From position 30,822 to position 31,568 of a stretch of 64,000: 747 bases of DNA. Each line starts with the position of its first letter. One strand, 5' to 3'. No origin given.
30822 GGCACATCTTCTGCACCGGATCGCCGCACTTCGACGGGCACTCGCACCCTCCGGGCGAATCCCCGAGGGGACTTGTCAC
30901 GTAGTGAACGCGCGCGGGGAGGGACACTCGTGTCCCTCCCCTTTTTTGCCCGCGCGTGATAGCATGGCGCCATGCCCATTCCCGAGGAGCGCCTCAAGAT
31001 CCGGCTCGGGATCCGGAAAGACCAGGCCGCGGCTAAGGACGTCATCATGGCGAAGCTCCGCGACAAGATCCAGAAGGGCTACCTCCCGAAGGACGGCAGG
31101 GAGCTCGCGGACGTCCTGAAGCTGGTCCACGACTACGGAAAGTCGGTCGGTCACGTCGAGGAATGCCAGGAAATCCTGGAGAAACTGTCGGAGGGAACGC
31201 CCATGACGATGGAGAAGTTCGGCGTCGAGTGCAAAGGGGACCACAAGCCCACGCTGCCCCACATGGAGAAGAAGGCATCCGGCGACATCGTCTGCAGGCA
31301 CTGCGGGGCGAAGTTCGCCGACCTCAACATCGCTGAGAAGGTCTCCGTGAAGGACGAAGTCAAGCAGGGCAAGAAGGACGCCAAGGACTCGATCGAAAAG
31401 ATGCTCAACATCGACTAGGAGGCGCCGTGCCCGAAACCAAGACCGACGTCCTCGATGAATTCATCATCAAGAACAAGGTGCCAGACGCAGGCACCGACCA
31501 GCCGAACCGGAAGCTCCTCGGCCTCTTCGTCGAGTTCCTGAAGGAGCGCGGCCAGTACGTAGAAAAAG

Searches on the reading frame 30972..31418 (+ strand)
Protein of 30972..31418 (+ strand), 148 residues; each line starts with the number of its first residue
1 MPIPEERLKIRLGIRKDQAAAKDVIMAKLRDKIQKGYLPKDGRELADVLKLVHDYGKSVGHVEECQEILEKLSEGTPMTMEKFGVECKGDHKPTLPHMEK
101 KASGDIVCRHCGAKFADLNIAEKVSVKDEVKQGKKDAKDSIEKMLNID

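Call 15: search_protein_families(library=pfam, proteins=[window:30972-31418:+], max_evalue=0.01)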
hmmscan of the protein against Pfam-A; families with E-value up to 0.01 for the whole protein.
window:30972-31418:+ (148 aa): 1 family
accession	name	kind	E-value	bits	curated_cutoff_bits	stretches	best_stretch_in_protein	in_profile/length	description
PF13248.11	Zn_ribbon_3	-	0.0059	16.5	27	0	102-115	13-26/26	zinc-ribbon domain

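Call 71: search_protein_families(library=phrogs, proteins=[window:30972-31415:+], max_evalue=0.001)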
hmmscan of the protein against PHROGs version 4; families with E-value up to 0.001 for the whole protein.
window:30972-31415:+ (148 aa): 1 family
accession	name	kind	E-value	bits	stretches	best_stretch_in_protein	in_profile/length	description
phrog_31279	-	unknown function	0.00022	21.8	1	60-78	7-25/41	-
